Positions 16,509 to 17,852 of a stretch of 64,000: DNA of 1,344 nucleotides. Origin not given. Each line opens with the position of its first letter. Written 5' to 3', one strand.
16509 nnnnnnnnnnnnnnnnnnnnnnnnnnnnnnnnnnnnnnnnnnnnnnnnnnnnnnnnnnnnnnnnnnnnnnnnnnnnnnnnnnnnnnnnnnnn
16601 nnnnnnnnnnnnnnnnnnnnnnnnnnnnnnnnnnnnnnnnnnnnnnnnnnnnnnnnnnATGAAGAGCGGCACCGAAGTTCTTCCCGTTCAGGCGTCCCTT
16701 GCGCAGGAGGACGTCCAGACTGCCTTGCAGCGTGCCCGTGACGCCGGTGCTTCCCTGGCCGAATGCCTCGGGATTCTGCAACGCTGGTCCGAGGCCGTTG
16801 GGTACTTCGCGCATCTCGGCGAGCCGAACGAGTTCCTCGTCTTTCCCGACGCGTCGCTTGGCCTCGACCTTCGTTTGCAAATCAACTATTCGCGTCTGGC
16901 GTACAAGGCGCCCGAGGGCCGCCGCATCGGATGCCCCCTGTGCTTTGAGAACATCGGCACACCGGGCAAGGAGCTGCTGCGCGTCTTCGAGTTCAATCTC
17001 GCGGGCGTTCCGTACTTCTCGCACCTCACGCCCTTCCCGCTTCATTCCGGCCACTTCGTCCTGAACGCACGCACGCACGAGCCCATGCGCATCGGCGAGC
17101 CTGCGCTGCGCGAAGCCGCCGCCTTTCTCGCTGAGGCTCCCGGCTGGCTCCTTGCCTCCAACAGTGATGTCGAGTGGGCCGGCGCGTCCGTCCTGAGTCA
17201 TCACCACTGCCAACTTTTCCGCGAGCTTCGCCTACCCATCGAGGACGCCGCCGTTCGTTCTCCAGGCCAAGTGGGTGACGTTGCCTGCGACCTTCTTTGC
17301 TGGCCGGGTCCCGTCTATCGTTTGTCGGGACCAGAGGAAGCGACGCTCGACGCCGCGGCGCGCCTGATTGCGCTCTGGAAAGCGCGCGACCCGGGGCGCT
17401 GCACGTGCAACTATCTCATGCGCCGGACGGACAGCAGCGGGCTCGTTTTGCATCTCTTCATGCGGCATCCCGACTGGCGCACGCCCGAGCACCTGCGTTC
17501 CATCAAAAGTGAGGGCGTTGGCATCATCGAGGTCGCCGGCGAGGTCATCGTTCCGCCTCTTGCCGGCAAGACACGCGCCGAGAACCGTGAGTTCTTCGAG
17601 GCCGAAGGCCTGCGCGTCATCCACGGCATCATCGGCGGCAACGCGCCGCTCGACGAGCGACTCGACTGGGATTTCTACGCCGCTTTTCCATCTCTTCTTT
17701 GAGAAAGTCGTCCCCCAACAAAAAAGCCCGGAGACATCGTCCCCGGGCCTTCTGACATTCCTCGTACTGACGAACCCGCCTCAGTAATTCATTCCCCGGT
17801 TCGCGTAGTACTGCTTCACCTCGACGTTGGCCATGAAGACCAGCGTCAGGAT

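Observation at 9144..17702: Operon coupling a Gfo/Idh/MocA oxidoreductase, a GHMP sugar kinase and a GalT/HIT-type nucleotidyltransferase with two large secreted proteins: candidate novel Leloir-like salvage pathway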

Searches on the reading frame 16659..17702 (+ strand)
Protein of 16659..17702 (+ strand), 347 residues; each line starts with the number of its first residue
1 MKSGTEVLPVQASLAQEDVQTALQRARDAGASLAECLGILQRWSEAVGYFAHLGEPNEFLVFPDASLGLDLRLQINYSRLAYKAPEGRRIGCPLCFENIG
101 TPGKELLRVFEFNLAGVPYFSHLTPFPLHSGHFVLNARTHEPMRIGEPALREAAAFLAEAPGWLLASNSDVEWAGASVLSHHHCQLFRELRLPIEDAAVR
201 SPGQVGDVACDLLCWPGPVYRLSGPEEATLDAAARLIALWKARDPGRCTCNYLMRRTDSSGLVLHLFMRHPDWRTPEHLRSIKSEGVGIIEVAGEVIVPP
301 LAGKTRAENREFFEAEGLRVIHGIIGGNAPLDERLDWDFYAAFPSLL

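Call 7: search_protein_families(library=pfam, proteins=[window:16659-17702:+], max_evalue=0.01)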
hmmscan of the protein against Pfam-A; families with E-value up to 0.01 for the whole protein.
window:16659-17702:+ (347 aa): 0 families

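Call 8: search_protein_families(library=ncbifam, proteins=[window:16659-17702:+], max_evalue=0.01)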
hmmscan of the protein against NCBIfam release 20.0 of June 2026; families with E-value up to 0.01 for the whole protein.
window:16659-17702:+ (347 aa): 11 families
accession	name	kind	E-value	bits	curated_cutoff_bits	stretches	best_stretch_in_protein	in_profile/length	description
TIGR01239.1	galT_2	equivalog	3.7e-19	69.2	650.15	1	92-242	171-330/489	UDP-glucose--hexose-1-phosphate uridylyltransferase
NF003629.0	PRK05270.1-2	subfamily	9.7e-19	67.6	628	1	92-242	179-338/508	UDP-glucose--hexose-1-phosphate uridylyltransferase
NF003633.0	PRK05270.2-2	subfamily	3e-18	66.2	721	1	91-241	174-333/497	UDP-glucose--hexose-1-phosphate uridylyltransferase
NF003631.0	PRK05270.1-5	subfamily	9.2e-15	54.6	765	1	91-241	169-328/493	UDP-glucose--hexose-1-phosphate uridylyltransferase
NF003635.0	PRK05270.2-5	subfamily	8.4e-14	51.4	905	1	108-244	201-340/499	UDP-glucose--hexose-1-phosphate uridylyltransferase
NF003634.0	PRK05270.2-3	equivalog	9.4e-14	51.2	1021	1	92-240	172-329/493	UDP-glucose--hexose-1-phosphate uridylyltransferase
NF003636.0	PRK05270.3-1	equivalog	1.7e-13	49.9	1223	1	101-241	229-372/560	UDP-glucose--hexose-1-phosphate uridylyltransferase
NF003638.0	PRK05270.3-3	equivalog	2.1e-13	49.9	1021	1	87-258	123-303/476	UDP-glucose--hexose-1-phosphate uridylyltransferase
NF003630.0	PRK05270.1-3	equivalog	3.1e-13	49.6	769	1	92-242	168-327/487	UDP-glucose--hexose-1-phosphate uridylyltransferase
NF003632.0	PRK05270.2-1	equivalog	1.3e-12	47.1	865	1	90-228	193-335/515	UDP-glucose--hexose-1-phosphate uridylyltransferase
NF003628.0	PRK05270.1-1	equivalog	5.4e-11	42.2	1021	1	92-241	168-326/493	UDP-glucose--hexose-1-phosphate uridylyltransferase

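Call 9: search_solved_structures(query=window:16659-17702:+, max_evalue=1, show_alignments=2)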
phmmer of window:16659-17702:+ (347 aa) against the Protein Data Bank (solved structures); distinct sequences matched with E-value up to 1: 1.
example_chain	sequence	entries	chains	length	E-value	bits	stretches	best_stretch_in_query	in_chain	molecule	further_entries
4yjj_A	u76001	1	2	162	0.8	11.5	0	14-46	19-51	Alpha Subunit of Cyanobacterial Phycocyanine protein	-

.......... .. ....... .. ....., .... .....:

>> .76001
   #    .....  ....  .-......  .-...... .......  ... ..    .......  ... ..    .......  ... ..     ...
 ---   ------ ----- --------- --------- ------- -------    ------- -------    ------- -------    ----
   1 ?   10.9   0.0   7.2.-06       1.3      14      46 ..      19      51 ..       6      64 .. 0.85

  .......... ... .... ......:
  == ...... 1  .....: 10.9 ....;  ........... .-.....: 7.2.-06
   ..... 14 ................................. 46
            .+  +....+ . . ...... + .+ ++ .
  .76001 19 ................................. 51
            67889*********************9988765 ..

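Call 12: find_homologous_proteins(query=window:16659-17702:+)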
Query window:16659-17702:+ (347 aa): 63 proteins with E <= 0.001 among 8000 candidates.
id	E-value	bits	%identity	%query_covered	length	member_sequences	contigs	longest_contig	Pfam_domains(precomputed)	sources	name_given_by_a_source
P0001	9.3e-237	803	100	100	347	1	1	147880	-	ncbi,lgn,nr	ncbi:MAG: UDPglucose--hexose-phosphate uridylyltransferase [Candidatus Sumerlaeota bacterium]|nr:UDP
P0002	5.8e-130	451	61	97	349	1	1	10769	-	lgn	-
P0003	1.0e-128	447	61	97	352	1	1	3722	-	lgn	-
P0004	3.1e-125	436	59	97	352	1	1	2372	-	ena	-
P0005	1.3e-124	434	60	95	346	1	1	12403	-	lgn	-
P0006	3.8e-123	429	58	98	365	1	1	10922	-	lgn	-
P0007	5.2e-121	422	58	98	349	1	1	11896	-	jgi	-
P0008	4.8e-119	415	58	93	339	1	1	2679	-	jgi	jgi:galactose-1-phosphate uridylyltransferase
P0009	7.0e-119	415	57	97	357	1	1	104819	-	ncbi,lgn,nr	ncbi:hypothetical protein GC173_06270 [bacterium]|nr:hypothetical protein [bacterium]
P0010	8.4e-119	415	58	97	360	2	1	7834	-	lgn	-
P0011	2.8e-118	413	62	91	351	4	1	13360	-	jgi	-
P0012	4.5e-117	409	58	95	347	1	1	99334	-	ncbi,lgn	-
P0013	1.7e-115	404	56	97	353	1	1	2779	-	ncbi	-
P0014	6.4e-115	402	58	93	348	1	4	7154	-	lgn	-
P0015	2.8e-114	400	56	98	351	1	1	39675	-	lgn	-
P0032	2.5e-98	347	52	92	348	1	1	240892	-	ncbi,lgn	ncbi:MAG: hypothetical protein RLY93_12885 [Sumerlaeia bacterium]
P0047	2.6e-62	229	41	96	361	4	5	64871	PF16269.11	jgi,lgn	jgi:galactose-1-phosphate uridylyltransferase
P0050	2.0e-61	226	42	92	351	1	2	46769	-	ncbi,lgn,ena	-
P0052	5.2e-57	211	37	93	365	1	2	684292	PF16269.11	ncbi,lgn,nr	ncbi:MAG: hypothetical protein H6696_00250 [Deferribacteres bacterium]|nr:hypothetical protein [cand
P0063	9.5e-47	177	36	97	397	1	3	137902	-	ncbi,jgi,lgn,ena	-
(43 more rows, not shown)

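Call 14: find_encoding_contigs(protein=P0009, flank=10000, max_places=1)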
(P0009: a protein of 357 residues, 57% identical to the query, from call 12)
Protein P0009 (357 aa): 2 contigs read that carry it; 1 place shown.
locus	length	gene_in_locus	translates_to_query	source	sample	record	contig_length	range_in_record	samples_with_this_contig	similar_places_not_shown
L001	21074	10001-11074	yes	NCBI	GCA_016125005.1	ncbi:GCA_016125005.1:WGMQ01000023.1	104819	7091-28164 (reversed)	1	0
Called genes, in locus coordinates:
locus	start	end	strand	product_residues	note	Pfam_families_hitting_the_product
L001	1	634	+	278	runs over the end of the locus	PF00528:BPD_transp_1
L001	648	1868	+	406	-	PF12802:MarR_2 (weak), PF00480:ROK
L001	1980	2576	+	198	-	PF07963:N_methyl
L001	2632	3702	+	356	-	PF01408:GFO_IDH_MocA, PF02894:GFO_IDH_MocA_C (weak), PF22725:GFO_IDH_MocA_C3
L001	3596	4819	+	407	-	PF10509:GalKase_gal_bdg, PF00288:GHMP_kinases_N, PF08544:GHMP_kinases_C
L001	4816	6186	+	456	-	-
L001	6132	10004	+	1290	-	PF00754:F5_F8_type_C (weak)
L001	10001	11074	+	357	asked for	-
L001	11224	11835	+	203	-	-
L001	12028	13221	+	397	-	PF00155:Aminotran_1_2, PF01041:DegT_DnrJ_EryC1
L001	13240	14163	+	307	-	-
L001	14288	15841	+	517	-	-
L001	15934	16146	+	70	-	PF01165:Ribosomal_S21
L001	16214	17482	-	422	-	PF17957:Big_7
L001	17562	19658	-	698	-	PF00009:GTP_EFTU, PF01926:MMR_HSR1 (weak), PF22042:EF-G_D2, PF14492:EFG_III, PF03764:EFG_IV, PF00679:EFG_C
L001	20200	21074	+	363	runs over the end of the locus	PF05343:Peptidase_M42, PF01546:Peptidase_M20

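Call 15: find_encoding_contigs(protein=P0032, flank=10000, max_places=1)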
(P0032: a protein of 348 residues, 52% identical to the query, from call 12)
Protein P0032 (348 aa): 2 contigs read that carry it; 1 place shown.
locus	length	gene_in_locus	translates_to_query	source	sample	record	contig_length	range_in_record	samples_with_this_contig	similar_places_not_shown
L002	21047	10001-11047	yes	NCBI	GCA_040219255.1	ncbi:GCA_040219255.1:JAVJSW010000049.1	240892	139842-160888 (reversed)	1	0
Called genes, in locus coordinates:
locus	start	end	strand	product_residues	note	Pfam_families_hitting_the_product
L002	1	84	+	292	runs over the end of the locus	PF00528:BPD_transp_1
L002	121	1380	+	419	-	PF00480:ROK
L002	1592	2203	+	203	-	PF07963:N_methyl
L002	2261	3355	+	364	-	PF01408:GFO_IDH_MocA, PF02894:GFO_IDH_MocA_C (weak), PF22725:GFO_IDH_MocA_C3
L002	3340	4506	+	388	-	PF10509:GalKase_gal_bdg, PF00288:GHMP_kinases_N, PF08544:GHMP_kinases_C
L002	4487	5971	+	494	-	-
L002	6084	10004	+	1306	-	PF22633:F5_F8_type_C_2 (faint), PF00754:F5_F8_type_C (weak)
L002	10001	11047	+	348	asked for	-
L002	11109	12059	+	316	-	PF01073:3Beta_HSD, PF01370:Epimerase, PF02719:Polysacc_synt_2, PF04321:RmlD_sub_bind, PF05368:NmrA, PF07993:NAD_binding_4 (faint), PF13460:NAD_binding_10, PF16363:GDP_Man_Dehyd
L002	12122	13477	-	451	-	PF16173:DUF4874, PF16116:DUF4832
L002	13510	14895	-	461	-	PF16116:DUF4832 (weak)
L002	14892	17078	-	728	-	-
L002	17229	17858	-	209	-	-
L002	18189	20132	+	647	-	-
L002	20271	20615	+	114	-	PF12840:HTH_20, PF01022:HTH_5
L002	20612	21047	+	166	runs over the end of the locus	PF08327:AHSA1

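Call 16: find_encoding_contigs(protein=P0052, flank=10000, max_places=1)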
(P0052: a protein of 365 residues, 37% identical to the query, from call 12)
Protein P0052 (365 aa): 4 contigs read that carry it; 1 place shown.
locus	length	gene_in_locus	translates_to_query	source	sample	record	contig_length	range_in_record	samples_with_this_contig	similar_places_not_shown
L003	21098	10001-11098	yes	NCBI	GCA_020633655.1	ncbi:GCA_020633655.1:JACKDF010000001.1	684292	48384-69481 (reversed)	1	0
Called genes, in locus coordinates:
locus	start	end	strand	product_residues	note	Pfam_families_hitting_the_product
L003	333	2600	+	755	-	PF09699:Paired_CXXCH_1 (faint), PF13431:TPR_17 (faint), PF13435:Cytochrome_C554 (faint), PF14522:Cytochrome_C7 (faint), PF13428:TPR_14 (faint), PF13424:TPR_12 (faint), PF14559:TPR_19 (weak), PF23914:TPR_CcmH_CycH, +5 more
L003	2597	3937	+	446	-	PF00989:PAS, PF08448:PAS_4, PF13426:PAS_9, PF00158:Sigma54_activat, PF14532:Sigma54_activ_2, PF07728:AAA_5, PF25601:AAA_lid_14, PF02954:HTH_8, +2 more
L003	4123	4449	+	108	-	-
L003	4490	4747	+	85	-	-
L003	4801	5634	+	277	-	PF11449:ArsP_2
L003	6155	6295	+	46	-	-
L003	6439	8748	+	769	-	PF00390:malic, PF03949:Malic_M, PF01515:PTA_PTB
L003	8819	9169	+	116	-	-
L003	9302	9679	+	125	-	PF00072:Response_reg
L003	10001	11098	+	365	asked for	PF16269:DUF4922 (weak)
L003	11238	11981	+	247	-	PF01182:Glucosamine_iso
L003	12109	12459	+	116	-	PF03960:ArsC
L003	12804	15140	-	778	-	PF13620:CarboxypepD_reg, PF13715:CarbopepD_reg_2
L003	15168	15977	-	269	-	PF02517:Rce1-like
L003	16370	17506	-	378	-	PF00165:HTH_AraC (faint), PF12833:HTH_18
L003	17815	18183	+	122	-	PF13564:DoxX_2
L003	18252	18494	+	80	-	-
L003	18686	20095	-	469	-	PF01212:Beta_elim_lyase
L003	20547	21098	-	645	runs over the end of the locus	PF22113:Mtrc-MtrF_II-IV_dom (faint), PF13860:FlgD_ig (weak), PF18962:Por_Secre_tail (weak)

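Call 17: find_encoding_contigs(protein=P0047, flank=10000, max_places=1)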
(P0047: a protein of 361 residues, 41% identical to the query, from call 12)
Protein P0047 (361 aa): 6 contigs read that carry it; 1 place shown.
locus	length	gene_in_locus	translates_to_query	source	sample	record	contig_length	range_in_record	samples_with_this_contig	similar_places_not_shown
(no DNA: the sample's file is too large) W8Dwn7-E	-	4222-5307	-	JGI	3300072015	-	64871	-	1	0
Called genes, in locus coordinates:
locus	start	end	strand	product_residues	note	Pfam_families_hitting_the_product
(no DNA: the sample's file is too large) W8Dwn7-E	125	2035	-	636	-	PF16177:ACAS_N, PF00501:AMP-binding, PF13193:AMP-binding_C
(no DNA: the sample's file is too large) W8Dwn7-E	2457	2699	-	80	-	-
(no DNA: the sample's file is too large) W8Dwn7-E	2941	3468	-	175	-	PF01641:SelR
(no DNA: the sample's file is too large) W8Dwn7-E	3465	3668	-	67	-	-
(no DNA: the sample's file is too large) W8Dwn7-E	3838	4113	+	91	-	-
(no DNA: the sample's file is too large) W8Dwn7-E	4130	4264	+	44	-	-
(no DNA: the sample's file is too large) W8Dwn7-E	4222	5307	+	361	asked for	PF16269:DUF4922 (weak)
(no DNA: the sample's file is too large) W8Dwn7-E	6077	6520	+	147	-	PF01220:DHquinase_II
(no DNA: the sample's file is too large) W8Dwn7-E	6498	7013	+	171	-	PF00364:Biotin_lipoyl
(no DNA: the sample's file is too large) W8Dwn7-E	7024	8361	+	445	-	PF00289:Biotin_carb_N, PF02655:ATP-grasp_3 (faint), PF02786:CPSase_L_D2, PF07478:Dala_Dala_lig_C, PF02222:ATP-grasp, PF02785:Biotin_carb_C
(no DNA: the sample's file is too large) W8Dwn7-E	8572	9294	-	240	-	PF08478:POTRA_1, PF03799:FtsQ_DivIB_C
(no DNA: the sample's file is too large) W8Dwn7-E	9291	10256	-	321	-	PF01820:Dala_Dala_lig_N, PF02786:CPSase_L_D2 (weak), PF02222:ATP-grasp (weak), PF07478:Dala_Dala_lig_C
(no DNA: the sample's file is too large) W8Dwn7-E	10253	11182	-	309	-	PF01565:FAD_binding_4, PF02873:MurB_C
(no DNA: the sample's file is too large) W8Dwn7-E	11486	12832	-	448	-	PF01225:Mur_ligase, PF08245:Mur_ligase_M, PF02875:Mur_ligase_C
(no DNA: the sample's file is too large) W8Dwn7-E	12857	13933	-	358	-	PF03033:Glyco_transf_28, PF04101:Glyco_tran_28_C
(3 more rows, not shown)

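Call 18: find_encoding_contigs(protein=P0063, flank=10000, max_places=1)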
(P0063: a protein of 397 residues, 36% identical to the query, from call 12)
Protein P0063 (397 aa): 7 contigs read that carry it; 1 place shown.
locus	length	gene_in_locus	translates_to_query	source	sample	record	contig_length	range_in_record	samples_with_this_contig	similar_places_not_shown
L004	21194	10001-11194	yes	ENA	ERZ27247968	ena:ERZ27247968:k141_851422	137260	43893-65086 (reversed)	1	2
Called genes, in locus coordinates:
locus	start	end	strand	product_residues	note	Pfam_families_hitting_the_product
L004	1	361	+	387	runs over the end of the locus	PF00364:Biotin_lipoyl, PF25917:BSH_RND (weak), PF25984:BSH_YknX (weak), PF02817:E3_binding, PF00198:2-oxoacid_dh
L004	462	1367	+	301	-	PF01869:BcrAD_BadFG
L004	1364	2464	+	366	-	-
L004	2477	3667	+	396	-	PF01979:Amidohydro_1, PF07969:Amidohydro_3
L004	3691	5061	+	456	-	PF00083:Sugar_tr, PF06609:TRI12 (weak), PF13347:MFS_2 (weak), PF07690:MFS_1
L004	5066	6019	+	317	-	PF01073:3Beta_HSD, PF01370:Epimerase, PF02719:Polysacc_synt_2, PF04321:RmlD_sub_bind, PF07993:NAD_binding_4, PF13460:NAD_binding_10, PF16363:GDP_Man_Dehyd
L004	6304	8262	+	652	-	PF01554:MatE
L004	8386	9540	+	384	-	PF01636:APH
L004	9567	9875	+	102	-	-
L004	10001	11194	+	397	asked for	-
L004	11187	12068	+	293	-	PF01263:Aldose_epim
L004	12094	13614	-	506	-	PF00324:AA_permease, PF13520:AA_permease_2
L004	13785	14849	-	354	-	PF01116:F_bP_aldolase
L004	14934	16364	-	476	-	PF00224:PK, PF02887:PK_C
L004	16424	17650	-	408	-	PF00162:PGK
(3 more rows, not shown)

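Call 19: find_encoding_contigs(protein=P0050, flank=10000, max_places=1)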
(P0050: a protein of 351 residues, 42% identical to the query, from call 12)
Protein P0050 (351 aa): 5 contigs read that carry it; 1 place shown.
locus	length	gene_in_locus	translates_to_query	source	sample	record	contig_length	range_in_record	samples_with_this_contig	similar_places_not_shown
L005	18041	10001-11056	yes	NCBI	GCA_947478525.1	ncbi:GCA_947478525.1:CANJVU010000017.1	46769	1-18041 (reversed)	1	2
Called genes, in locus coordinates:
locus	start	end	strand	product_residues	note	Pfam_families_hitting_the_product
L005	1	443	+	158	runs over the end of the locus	-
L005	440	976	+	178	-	PF00213:OSCP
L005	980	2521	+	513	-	PF02874:ATP-synt_ab_N, PF00006:ATP-synt_ab, PF06745:ATPase (weak), PF00306:ATP-synt_ab_C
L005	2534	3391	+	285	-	PF00231:ATP-synt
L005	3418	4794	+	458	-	PF02874:ATP-synt_ab_N, PF00006:ATP-synt_ab, PF22919:ATP-synt_VA_C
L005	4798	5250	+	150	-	PF02823:ATP-synt_DE_N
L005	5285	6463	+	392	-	PF22643:NagA_N (weak), PF01979:Amidohydro_1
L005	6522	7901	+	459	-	PF00083:Sugar_tr, PF07690:MFS_1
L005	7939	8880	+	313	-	PF01073:3Beta_HSD, PF01370:Epimerase, PF02719:Polysacc_synt_2, PF04321:RmlD_sub_bind, PF05368:NmrA (faint), PF07993:NAD_binding_4, PF13460:NAD_binding_10, PF16363:GDP_Man_Dehyd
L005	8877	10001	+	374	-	PF01636:APH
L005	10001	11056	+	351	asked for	-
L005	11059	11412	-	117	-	-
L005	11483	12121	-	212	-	PF12844:HTH_19, PF01381:HTH_3, PF00717:Peptidase_S24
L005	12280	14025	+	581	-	PF03485:Arg_tRNA_synt_N, PF00750:tRNA-synt_1d, PF05746:DALR_1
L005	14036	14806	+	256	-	PF00106:adh_short, PF08659:KR, PF23441:SDR (weak), PF13561:adh_short_C2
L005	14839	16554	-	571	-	PF02776:TPP_enzyme_N, PF00205:TPP_enzyme_M, PF02775:TPP_enzyme_C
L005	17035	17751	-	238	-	-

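Call 22: search_solved_structures(query=A1, max_evalue=10, show_alignments=3)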
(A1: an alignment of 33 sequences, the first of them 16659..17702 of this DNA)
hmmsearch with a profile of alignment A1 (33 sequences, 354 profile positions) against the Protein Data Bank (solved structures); distinct sequences matched with E-value up to 10: 5.
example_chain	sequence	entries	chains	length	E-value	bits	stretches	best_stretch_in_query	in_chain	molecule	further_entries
9dgp_A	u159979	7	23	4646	0.055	15.6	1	46-105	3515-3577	Cytoplasmic dynein 1 heavy chain 1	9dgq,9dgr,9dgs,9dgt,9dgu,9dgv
5nug_A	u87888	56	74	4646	0.056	15.6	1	46-105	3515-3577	Cytoplasmic dynein 1 heavy chain 1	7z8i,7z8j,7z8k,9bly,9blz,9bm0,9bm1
9bn3_A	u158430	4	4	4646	0.056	15.6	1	46-105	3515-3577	Cytoplasmic dynein 1 heavy chain 1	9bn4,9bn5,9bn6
30dr_e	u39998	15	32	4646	0.056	15.5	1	46-105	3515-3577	Cytoplasmic dynein 1 heavy chain 1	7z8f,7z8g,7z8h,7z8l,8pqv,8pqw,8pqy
9dzy_B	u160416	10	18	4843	0.061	15.4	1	46-105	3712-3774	Cytoplasmic dynein 1 heavy chain 1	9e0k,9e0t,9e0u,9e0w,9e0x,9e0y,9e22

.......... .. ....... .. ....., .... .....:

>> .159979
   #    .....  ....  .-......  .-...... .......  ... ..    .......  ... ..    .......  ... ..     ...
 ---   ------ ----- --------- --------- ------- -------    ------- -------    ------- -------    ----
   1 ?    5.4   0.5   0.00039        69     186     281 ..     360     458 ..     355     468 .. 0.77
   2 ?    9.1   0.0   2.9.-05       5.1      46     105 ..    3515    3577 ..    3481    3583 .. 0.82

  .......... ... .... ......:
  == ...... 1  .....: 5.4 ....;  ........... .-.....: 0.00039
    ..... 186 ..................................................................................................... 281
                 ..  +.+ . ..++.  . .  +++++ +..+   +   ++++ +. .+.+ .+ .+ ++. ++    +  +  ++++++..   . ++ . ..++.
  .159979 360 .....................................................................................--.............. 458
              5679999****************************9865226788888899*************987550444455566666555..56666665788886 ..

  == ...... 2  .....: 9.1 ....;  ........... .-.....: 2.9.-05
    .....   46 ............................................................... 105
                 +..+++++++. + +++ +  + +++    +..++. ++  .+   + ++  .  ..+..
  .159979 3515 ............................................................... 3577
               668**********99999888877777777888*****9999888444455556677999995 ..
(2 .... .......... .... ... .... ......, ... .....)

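Call 23: search_protein_families(library=pfam, alignment_id=A1, max_evalue=1)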
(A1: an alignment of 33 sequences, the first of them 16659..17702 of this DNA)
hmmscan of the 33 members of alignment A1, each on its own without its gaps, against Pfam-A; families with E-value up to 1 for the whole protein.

A. member 1, window:16659-17702:+ (347 aa): 1 family
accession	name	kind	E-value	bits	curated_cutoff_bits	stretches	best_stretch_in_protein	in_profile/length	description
PF16269.10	DUF4922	-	0.012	16.1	23.6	1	123-186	84-144/146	Domain of unknown function (DUF4922)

B. families by the number of members that match (of 33 scanned): 5 families
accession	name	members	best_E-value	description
PF16269.10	DUF4922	33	5e-12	Domain of unknown function (DUF4922)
PF22840.2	CATSPERG_NTD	1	0.028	CATSPERG N-terminal domain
PF18737.6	HEPN_MAE_28990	1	0.084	MAE_28990/MAE_18760-like HEPN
PF23991.1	DUF7310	1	0.092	Coiled-coil region of unknown function (DUF7310)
PF00293.34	NUDIX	1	0.16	NUDIX domain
